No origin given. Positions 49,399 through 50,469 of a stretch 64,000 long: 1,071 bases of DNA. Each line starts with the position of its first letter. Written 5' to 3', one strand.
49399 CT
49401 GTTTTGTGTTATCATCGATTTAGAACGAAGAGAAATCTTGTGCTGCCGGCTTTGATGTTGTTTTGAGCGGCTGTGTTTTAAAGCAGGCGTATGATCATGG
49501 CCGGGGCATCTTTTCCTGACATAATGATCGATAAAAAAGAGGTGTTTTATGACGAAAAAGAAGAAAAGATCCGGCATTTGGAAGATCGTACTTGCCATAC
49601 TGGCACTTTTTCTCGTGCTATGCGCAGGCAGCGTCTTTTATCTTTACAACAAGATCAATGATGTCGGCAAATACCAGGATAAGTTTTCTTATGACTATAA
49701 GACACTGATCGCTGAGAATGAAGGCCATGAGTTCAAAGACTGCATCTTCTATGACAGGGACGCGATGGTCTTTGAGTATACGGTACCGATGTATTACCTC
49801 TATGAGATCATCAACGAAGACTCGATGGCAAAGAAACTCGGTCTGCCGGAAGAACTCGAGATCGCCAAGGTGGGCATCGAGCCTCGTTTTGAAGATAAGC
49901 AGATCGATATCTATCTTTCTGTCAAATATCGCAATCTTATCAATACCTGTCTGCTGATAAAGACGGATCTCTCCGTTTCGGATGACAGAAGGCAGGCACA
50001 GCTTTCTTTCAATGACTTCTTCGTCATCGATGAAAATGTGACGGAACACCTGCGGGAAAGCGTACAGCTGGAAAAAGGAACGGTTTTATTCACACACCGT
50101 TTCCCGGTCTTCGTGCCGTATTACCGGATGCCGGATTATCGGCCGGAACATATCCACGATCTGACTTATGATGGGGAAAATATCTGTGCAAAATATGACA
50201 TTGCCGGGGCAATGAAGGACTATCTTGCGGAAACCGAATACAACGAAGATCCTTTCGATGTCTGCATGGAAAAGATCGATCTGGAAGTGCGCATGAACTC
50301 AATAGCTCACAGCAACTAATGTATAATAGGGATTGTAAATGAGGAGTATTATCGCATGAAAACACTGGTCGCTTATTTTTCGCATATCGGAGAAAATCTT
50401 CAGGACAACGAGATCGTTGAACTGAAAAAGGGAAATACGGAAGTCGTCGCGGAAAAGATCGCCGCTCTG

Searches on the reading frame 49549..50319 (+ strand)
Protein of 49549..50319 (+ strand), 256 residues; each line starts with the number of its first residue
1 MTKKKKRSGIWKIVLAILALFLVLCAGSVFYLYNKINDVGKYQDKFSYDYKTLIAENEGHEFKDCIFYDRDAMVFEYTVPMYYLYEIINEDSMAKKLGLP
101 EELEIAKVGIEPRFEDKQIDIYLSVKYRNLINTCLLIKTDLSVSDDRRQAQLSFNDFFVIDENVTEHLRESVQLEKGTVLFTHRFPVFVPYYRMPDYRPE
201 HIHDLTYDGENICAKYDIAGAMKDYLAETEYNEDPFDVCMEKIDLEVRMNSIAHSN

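Call 25: search_protein_families(library=pfam, proteins=[window:49549-50319:+], max_evalue=0.001)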
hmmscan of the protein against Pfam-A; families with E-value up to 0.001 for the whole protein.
window:49549-50319:+ (256 aa): 0 families

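Call 79: search_protein_families(library=pfam, proteins=[window:49549-50319:+], max_evalue=10)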
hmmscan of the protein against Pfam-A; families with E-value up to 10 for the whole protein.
window:49549-50319:+ (256 aa): 1 family
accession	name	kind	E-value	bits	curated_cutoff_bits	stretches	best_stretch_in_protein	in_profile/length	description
PF08781.15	DP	-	0.17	12.2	24.7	1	131-179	64-114/138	Transcription factor DP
